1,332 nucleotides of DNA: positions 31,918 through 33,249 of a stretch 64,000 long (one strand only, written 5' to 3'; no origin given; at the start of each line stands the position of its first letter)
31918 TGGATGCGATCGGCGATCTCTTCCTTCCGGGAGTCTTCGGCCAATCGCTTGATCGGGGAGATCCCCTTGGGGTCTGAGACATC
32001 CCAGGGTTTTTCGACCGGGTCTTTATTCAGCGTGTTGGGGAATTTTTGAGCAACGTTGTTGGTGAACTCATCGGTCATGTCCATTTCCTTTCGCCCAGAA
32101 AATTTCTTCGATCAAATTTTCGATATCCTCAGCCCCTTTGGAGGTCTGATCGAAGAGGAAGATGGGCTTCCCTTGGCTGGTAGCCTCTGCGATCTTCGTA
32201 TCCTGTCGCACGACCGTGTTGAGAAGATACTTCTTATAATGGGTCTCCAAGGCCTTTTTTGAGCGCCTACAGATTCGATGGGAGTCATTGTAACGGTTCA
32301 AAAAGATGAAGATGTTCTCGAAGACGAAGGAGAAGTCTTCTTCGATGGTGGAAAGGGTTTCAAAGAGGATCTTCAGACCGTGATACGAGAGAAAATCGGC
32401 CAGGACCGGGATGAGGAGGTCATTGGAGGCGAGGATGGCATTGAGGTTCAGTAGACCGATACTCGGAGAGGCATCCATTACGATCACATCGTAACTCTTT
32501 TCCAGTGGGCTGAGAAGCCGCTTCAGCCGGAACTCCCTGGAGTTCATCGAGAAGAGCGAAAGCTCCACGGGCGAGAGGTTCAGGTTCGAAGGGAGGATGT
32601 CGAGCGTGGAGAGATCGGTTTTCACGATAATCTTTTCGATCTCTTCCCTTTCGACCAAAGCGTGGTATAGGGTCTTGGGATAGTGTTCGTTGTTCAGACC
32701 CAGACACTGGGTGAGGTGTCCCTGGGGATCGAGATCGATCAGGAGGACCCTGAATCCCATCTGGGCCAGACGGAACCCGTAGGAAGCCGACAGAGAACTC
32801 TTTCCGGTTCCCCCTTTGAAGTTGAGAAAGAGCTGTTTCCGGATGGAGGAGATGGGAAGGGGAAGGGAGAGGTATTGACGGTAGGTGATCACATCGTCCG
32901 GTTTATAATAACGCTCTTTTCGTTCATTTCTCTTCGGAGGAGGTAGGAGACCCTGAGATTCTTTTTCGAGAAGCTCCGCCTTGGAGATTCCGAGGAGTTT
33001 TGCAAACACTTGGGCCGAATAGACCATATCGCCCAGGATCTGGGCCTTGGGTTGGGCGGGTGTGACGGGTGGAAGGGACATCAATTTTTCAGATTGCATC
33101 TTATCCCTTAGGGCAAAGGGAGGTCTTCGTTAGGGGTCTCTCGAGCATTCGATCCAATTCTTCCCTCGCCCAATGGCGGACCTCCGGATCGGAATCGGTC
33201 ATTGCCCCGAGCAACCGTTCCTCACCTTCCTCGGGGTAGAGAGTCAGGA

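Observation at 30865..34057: Tight five-gene operon RHH-HEAT-ParA(HTH)-coiled-coil-coiled-coil: a candidate uncharacterised ParA-driven positioning system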

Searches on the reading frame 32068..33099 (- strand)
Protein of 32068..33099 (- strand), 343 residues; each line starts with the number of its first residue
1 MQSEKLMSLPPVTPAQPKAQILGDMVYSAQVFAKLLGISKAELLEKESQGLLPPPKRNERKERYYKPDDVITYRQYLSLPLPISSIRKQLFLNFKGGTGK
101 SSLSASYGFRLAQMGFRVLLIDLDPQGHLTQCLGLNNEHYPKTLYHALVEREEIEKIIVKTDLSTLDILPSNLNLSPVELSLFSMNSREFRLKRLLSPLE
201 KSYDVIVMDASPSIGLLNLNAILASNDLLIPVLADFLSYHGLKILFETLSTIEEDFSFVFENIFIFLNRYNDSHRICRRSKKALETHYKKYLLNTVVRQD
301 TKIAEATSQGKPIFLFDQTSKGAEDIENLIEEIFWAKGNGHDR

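Call 3: search_protein_families(library=pfam, proteins=[window:32068-33099:-], max_evalue=0.1)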
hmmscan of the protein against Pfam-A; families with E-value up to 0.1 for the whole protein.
window:32068-33099:- (343 aa): 10 families
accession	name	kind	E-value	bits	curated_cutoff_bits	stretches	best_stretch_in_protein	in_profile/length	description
PF13614.12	AAA_31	-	1.4e-46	159.1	27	1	91-255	6-170/177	AAA domain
PF01656.29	CbiA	-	6.2e-19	68.6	25.4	1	91-313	3-125/125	CobQ/CobB/MinD/ParA nucleotide binding domain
PF02374.21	ArsA_ATPase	-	2.1e-09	37.5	24.3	1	89-212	3-134/305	Anion-transporting ATPase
PF06564.18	CBP_BcsQ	-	9e-09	35.6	21.3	1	94-329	9-229/234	Cellulose biosynthesis protein BcsQ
PF10609.15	ParA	-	1.5e-06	28.3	27.1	1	94-333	11-245/246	NUBPL iron-transfer P-loop NTPase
PF09140.17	MipZ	-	5.1e-05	23.1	20.7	1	91-231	5-128/262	ATPase MipZ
PF13411.12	MerR_1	-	0.00011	22.7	21.6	1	27-70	1-43/69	MerR HTH family regulatory protein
PF00142.24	Fer4_NifH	-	0.00017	21.6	25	1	93-159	6-70/271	4Fe-4S iron sulfur cluster binding proteins, NifH/frxC family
PF00376.29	MerR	-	0.0019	18.4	28.2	1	32-65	5-38/38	MerR family regulatory protein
PF12728.13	HTH_17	-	0.029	15.1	27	1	27-73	2-46/51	Helix-turn-helix domain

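Call 4: search_protein_families(library=ncbifam, proteins=[window:32068-33099:-], max_evalue=0.1)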
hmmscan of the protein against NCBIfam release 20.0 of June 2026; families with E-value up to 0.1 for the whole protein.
window:32068-33099:- (343 aa): 33 families (the best 25 are shown)
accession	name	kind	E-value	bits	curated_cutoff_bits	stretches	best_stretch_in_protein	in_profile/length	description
TIGR03453.1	partition_RepA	equivalog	5.1e-34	117.7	348.45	1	28-319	35-356/387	plasmid partitioning protein RepA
NF041546.1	ParA_partition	equivalog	1.3e-21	77.1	180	2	189-332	63-203/203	ParA family partition ATPase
TIGR03371.1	cellulose_yhjQ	equivalog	1.2e-17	64.3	157.85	1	94-329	9-237/246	cellulose biosynthesis protein BcsQ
TIGR01969.1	minD_arch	subfamily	2.1e-16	59.9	201.75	1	95-334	9-231/251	cell division ATPase MinD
NF010443.0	PRK13869.1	subfamily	2.8e-16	59.3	446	1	92-238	127-287/405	plasmid-partitioning protein RepA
NF010259.0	PRK13705.1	equivalog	8.6e-14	51.3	725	1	33-301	46-336/388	plasmid-partitioning protein SopA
TIGR01007.1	eps_fam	subfamily_domain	3.7e-12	46.2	108.05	1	94-224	25-148/204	polysaccharide biosynthesis tyrosine autokinase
NF041283.1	PrgP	equivalog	3.7e-12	46.1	400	1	93-308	9-233/297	ParA superfamily DNA segregation protein PrgP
TIGR01968.1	minD_bact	equivalog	8.8e-09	35.1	212.9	1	95-329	10-232/261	septum site-determining protein MinD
TIGR00345.1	GET3_arsA_TRC40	subfamily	9.1e-08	32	135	1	92-145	2-55/299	TRC40/GET3/ArsA family transport-energizing ATPase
NF041417.1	ArsA_halo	exception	1.1e-06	27.6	800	1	87-145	333-391/617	arsenical pump-driving ATPase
NF008568.0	PRK11519.1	equivalog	1.4e-06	26.8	1068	1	97-215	537-648/720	tyrosine-protein kinase Wzc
NF047398.1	AAA_KGGVGR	domain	6.1e-06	26.7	90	1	91-126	7-42/190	KGGVGR-motif variant AAA ATPase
NF053622.1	ATPseBagAMYCTU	equivalog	1.3e-05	24.9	400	1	93-136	13-56/325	ATPase BagA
TIGR03018.1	pepcterm_TyrKin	hypoth_equivalog_domain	1.5e-05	24.5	230.65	1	97-222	46-168/207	XrtA-associated tyrosine autokinase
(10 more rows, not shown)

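Call 8: find_homologous_proteins(query=window:32068-33099:-, max_evalue=1e-10)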
Query window:32068-33099:- (343 aa): 2800 proteins with E <= 1e-10 among 6454 candidates; the best 120 are listed.
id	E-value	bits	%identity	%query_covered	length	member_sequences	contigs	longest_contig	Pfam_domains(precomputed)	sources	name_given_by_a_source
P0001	2.4e-222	755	100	100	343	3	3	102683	PF10609.16,PF01656.30,PF13614.13,PF06564.19,PF02374.22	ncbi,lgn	-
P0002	1.4e-187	641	89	96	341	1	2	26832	PF10609.16,PF01656.30,PF13614.13,PF06564.19,PF02374.22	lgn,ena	-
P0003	1.7e-187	640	89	96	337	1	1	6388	PF10609.16,PF01656.30,PF13614.13,PF06564.19,PF02374.22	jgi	-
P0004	5.4e-187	639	88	96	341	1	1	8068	PF10609.16,PF01656.30,PF13614.13,PF06564.19,PF02374.22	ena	-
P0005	5.6e-187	639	88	96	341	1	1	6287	PF10609.16,PF01656.30,PF13614.13,PF06564.19,PF02374.22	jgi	-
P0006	6.9e-187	638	86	98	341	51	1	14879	PF10609.16,PF01656.30,PF13614.13,PF06564.19,PF02374.22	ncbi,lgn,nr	ncbi:MAG: AAA family ATPase [Desulfobacterales bacterium]|nr:AAA family ATPase [Desulfobacterales ba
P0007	7.4e-187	638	88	96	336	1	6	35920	PF10609.16,PF01656.30,PF13614.13,PF06564.19,PF02374.22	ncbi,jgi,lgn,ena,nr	ncbi:MAG: AAA family ATPase [Deltaproteobacteria bacterium]|jgi:chromosome partitioning protein|nr:A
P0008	1.6e-186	637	86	98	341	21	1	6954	PF10609.16,PF01656.30,PF13614.13,PF06564.19,PF02374.22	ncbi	-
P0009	6.5e-186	635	88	96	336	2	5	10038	PF10609.16,PF01656.30,PF13614.13,PF06564.19,PF02374.22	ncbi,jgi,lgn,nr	ncbi:MAG: ParA family protein [Deltaproteobacteria bacterium]|nr:ParA family protein [Deltaproteobac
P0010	9.1e-186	635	87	96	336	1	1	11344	PF10609.16,PF01656.30,PF13614.13,PF06564.19,PF02374.22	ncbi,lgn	-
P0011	1.3e-185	634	87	96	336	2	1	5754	PF10609.16,PF01656.30,PF13614.13,PF06564.19,PF02374.22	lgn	-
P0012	1.7e-185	634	88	96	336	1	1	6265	PF10609.16,PF01656.30,PF13614.13,PF06564.19,PF02374.22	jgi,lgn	jgi:chromosome partitioning protein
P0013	3.1e-185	633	87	95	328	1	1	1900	PF10609.16,PF01656.30,PF13614.13,PF06564.19,PF02374.22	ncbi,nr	ncbi:MAG: AAA family ATPase, partial [Deltaproteobacteria bacterium]|nr:AAA family ATPase [Deltaprot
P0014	9.6e-185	631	86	96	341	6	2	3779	PF10609.16,PF01656.30,PF13614.13,PF06564.19,PF02374.22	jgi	-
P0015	1.0e-184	631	87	96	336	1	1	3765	PF10609.16,PF01656.30,PF13614.13,PF06564.19,PF02374.22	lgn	-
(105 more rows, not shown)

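Call 9: find_related_loci(query=window:32068-33099:-, collection=genome_contigs, flank=6000)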
Query window:32068-33099:- (343 aa) in genome_contigs; peptide patterns used: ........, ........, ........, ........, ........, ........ (x = any residue, [..] = any of these).
237 stretches matched a pattern; 68 encode a relative of the query (tblastn E <= 1e-3); 68 distinct loci.
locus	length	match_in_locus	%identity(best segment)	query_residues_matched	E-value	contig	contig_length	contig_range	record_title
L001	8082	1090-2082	86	8-342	0e+0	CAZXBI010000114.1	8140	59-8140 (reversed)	MAG TPA_asm: uncultured Syntrophorhabdus sp. isolate SRP302447_co4_432 genome assembly, contig: NODE_23787_length_8140_c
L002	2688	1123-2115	86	8-342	0e+0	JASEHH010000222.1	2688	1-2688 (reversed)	MAG: Thermodesulfobacteriota bacterium isolate Yes70-18 NODE_17734_length_2688_cov_63.304216, whole genome shotgun seque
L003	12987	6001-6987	88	14-342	0e+0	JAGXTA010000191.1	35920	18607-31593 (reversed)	MAG: Deltaproteobacteria bacterium isolate CROMO_BS_46_3 c_000001130572, whole genome shotgun sequence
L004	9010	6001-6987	86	14-342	0e+0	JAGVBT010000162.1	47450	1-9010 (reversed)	MAG: Deltaproteobacteria bacterium isolate DeMMO6_17 c_000000005456, whole genome shotgun sequence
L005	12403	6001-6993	86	6-340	0e+0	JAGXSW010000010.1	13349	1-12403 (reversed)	MAG: Syntrophaceae bacterium isolate CROMO_BS_212_2_0 c_000000001583, whole genome shotgun sequence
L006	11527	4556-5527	87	18-341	0e+0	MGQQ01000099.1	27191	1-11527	MAG: Deltaproteobacteria bacterium RBG_16_49_23 RBG_16_scaffold_3793, whole genome shotgun sequence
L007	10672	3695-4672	87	8-337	0e+0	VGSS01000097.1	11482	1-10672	MAG: Deltaproteobacteria bacterium isolate K_DeepCast_250m_m2_302 K_DeepCast_250m_m2_302_Ga0194125_10012023, whole genom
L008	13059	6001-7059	82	3-343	0e+0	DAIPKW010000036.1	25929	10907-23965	MAG TPA_asm: Thermodesulfobacteriota bacterium isolate CTOTU21550 NODE_1100_length_25929_cov_83.634807, whole genome sho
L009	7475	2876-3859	81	14-341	0e+0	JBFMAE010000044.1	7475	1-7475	MAG: Thermodesulfobacteriota bacterium isolate MAG130 MAG130_44, whole genome shotgun sequence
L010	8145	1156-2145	80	14-343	0e+0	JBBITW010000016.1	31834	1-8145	MAG: Deltaproteobacteria bacterium isolate RSS170216_bin_405 NODE_1609_length_31834_cov_6.153151, whole genome shotgun s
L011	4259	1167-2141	82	18-342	0e+0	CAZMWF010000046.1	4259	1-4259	MAG TPA_asm: uncultured Syntrophaceae bacterium isolate SRP231805_co4_160 genome assembly, contig: k141_417582, whole ge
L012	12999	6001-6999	81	5-338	0e+0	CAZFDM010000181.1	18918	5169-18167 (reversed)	MAG TPA_asm: uncultured Syntrophaceae bacterium isolate SRP231805_co4_41 genome assembly, contig: k141_356958, whole gen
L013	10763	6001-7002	81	9-342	0e+0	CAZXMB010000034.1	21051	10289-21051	MAG TPA_asm: uncultured Syntrophaceae bacterium isolate SRP098346_co1_431 genome assembly, contig: NODE_2347_length_2105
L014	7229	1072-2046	82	18-342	0e+0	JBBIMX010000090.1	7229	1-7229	MAG: Deltaproteobacteria bacterium isolate BQF270218_bin_242 NODE_2704_length_7229_cov_6.305966, whole genome shotgun se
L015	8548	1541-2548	79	4-339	1e-180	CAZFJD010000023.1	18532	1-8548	MAG TPA_asm: uncultured Syntrophaceae bacterium isolate binchicken_co325_68 genome assembly, contig: NODE_766_length_185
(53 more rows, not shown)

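Call 17: search_solved_structures(query=window:32068-33099:-, max_evalue=0.00001, show_alignments=2)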
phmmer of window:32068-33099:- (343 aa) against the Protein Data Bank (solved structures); distinct sequences matched with E-value up to 0.00001: 28.
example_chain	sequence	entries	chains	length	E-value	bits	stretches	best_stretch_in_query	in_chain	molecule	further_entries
8ray_B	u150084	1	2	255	9e-40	140.1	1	92-328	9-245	ParA family protein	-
5if9_A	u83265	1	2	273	1.9e-31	112.8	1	91-324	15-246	Cobyrinic Acid a,c-diamide synthase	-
4pfs_A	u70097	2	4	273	1.9e-31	112.7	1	91-324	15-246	Cobyrinic Acid a,c-diamide synthase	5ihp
6iub_A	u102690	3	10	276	4.5e-31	111.5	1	92-333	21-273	SpoOJ regulator (Soj)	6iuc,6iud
8jmj_A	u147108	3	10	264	5.7e-30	107.9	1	92-333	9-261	SpoOJ regulator (Soj)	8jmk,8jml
1wcv_1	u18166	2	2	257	2.4e-27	99.3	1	85-334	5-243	SEGREGATION PROTEIN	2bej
2bek_A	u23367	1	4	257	3.1e-26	95.6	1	85-334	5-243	SEGREGATION PROTEIN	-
2oze_A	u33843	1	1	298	3.2e-16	62.7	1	93-302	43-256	Orf delta'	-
3k9g_A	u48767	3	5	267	3.2e-13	52.8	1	92-271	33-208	PF-32 protein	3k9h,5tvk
1f48_A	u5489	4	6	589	6.2e-13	51.9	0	90-161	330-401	ARSENITE-TRANSLOCATING ATPASE | ARSENICAL PUMP-DRIVING ATPASE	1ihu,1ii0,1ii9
6non_A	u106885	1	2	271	7.6e-12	48.3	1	82-254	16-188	Cobyrinic acid ac-diamide synthase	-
6noo_A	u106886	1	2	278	8.1e-12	48.2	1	82-254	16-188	Maintenance of carboxysome positioning A protein, MCDA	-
6nop_B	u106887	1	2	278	1.1e-10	44.6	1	82-254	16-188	Cobyrinic acid ac-diamide synthase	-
1ion_A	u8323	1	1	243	1.6e-10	44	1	92-333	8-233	PROBABLE CELL DIVISION INHIBITOR MIND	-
1hyq_A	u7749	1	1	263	3.5e-10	42.9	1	92-329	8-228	CELL DIVISION INHIBITOR (MIND-1)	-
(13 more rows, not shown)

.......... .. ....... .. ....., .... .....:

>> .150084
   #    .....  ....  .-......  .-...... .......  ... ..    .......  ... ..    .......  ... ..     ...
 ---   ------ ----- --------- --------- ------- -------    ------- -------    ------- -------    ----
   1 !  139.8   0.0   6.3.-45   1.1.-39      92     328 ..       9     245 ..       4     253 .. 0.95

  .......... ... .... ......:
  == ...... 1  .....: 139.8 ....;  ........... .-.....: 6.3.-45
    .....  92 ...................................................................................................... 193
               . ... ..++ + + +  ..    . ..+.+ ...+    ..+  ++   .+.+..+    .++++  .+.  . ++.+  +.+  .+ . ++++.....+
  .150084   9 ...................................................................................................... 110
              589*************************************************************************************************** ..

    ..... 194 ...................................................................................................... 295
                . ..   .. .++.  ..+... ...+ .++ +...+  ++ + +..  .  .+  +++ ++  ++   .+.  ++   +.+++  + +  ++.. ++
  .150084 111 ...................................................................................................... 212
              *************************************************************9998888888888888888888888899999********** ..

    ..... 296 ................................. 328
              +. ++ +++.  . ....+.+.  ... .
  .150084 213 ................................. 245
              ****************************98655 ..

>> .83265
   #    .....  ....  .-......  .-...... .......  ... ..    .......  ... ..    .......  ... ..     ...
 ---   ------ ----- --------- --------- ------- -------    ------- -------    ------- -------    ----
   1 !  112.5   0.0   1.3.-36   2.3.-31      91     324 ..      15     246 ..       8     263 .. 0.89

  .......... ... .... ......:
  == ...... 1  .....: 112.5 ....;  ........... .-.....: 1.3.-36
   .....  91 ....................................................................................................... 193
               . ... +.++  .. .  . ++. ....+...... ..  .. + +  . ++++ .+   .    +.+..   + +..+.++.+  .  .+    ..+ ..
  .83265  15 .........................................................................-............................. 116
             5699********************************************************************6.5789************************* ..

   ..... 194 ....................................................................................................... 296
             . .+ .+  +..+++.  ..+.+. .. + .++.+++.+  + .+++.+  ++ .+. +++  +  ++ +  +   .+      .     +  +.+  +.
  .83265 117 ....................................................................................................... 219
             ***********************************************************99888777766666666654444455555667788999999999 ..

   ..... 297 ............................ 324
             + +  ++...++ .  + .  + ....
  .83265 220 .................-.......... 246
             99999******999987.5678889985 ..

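Call 50: search_protein_representatives(protein=window:32068-33099:-)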
Query: 343 residues. Proteins with E-value up to 0.001 (for the whole library): 35312; up to 1e-10: 15617; up to 1e-30: 625. The best 150 are listed.
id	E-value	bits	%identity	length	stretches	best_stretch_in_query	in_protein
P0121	4.1e-87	308.9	49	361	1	61-334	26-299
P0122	2.2e-84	299.9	50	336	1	26-334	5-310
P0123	9.8e-81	287.9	47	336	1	26-334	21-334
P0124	5.5e-79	282.1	47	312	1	61-334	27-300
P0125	6.5e-78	278.6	51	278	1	85-333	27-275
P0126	8.9e-76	271.6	49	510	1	84-336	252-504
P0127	1.4e-73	264.3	51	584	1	84-336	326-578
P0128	1.4e-71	257.8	42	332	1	22-335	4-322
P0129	6.5e-71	255.6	43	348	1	26-334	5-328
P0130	1.9e-70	254.1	43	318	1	26-334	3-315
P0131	2.9e-70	253.5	43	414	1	57-337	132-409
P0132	6.2e-67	242.5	28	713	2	21-333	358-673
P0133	7.6e-66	239.0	52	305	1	27-257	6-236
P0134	3.9e-62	226.8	81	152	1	185-320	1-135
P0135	3.8e-61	223.5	46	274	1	84-333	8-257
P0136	1.0e-60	222.1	40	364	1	23-339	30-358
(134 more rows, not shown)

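Call 52: list_cluster_members(proteins=[P0121, P0122, P0123, P0124, P0125, P0126, P0128, P0129, P0130, P0136])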
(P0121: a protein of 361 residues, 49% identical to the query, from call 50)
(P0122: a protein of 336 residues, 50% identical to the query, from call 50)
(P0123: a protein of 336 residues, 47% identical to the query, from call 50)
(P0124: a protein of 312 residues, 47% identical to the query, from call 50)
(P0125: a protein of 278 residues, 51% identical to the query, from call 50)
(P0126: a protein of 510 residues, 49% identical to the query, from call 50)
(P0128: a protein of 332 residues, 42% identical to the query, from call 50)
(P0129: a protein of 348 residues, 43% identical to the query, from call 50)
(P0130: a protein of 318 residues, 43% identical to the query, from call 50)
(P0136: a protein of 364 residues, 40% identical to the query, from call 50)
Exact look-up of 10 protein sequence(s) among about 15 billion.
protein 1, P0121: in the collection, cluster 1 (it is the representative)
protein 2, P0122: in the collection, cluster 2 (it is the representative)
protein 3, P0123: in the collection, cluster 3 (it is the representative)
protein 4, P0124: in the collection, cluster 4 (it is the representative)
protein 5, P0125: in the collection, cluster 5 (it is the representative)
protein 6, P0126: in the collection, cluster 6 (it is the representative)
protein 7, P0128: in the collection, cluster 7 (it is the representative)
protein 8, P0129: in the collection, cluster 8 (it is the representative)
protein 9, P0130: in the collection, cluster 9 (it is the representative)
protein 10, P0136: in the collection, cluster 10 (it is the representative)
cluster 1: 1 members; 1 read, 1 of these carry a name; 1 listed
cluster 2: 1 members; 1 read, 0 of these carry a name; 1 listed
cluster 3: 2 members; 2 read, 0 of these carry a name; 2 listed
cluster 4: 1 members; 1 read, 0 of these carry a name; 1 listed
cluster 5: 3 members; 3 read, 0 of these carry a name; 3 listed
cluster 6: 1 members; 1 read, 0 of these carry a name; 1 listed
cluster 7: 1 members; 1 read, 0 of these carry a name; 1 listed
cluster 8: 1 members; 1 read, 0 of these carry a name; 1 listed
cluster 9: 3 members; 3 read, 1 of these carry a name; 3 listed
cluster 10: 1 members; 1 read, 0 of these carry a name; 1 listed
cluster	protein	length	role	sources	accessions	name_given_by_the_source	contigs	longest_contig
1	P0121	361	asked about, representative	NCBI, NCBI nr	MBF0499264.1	MAG: AAA family ATPase [Candidatus Riflebacteria bacterium] | AAA family ATPase [Candidatus Riflebacteria bacterium]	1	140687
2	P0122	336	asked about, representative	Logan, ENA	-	-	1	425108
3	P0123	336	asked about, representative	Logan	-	-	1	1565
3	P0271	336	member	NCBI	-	-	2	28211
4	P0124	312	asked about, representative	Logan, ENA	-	-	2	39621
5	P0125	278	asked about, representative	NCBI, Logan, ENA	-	-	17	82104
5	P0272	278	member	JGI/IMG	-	-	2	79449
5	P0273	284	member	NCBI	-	-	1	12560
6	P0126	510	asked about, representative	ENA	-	-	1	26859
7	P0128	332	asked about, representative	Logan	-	-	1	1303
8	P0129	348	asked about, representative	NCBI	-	-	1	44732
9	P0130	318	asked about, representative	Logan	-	-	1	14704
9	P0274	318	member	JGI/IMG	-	chromosome partitioning protein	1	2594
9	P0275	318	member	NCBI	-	-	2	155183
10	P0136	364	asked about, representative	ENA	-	-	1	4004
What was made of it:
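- Tried and rejected: Cluster look-ups gave almost no taxonomy for the wider family (call 52).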

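Call 53: find_encoding_contigs(protein=P0121, flank=5000, max_places=2)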
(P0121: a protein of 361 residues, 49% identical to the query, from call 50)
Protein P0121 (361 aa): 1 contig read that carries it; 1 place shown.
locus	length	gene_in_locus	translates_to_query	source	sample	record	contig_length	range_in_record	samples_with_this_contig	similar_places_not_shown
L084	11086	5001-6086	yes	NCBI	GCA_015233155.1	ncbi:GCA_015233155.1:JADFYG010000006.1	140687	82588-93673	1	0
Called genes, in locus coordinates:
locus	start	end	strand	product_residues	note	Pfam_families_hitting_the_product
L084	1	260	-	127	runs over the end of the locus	-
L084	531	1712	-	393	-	PF00072:Response_reg, PF00512:HisKA (weak), PF02518:HATPase_c, PF13589:HATPase_c_3 (weak)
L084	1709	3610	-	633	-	PF00072:Response_reg, PF00989:PAS, PF08448:PAS_4 (weak), PF13426:PAS_9, PF08447:PAS_3, PF00512:HisKA, PF02518:HATPase_c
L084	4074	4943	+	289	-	-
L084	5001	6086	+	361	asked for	PF01656:CbiA, PF02374:ArsA_ATPase (weak), PF06564:CBP_BcsQ, PF09140:MipZ (weak), PF10609:ParA (weak), PF13614:AAA_31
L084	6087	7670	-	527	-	-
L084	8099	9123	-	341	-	-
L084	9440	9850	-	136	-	-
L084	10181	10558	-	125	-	-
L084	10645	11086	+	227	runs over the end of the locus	-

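Call 56: find_encoding_contigs(protein=P0122, flank=5000, max_places=1)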
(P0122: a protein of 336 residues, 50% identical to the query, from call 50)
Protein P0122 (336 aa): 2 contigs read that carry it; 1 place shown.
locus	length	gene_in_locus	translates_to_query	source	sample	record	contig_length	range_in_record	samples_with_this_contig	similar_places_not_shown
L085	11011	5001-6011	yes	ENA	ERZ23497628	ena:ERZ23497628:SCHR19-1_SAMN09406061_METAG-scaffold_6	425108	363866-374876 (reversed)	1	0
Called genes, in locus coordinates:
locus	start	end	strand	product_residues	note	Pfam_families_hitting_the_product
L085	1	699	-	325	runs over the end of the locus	PF00535:Glycos_transf_2, PF13641:Glyco_tranf_2_3, PF10111:Glyco_tranf_2_2, PF13506:Glyco_transf_21 (weak), PF13632:Glyco_trans_2_3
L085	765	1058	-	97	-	PF04359:DUF493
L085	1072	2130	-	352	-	PF02779:Transket_pyr, PF02780:Transketolase_C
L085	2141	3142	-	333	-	PF00676:E1_dh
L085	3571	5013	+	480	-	PF02985:HEAT (faint), PF13513:HEAT_EZ (faint), PF13646:HEAT_2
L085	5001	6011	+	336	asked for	PF02374:ArsA_ATPase (weak), PF09140:MipZ, PF13614:AAA_31, PF01656:CbiA, PF06564:CBP_BcsQ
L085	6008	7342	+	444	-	-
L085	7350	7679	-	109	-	PF07238:PilZ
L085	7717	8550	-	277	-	-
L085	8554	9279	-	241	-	PF12847:Methyltransf_18, PF04816:TrmK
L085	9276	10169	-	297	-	PF00126:HTH_1, PF03466:LysR_substrate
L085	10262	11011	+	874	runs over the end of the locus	-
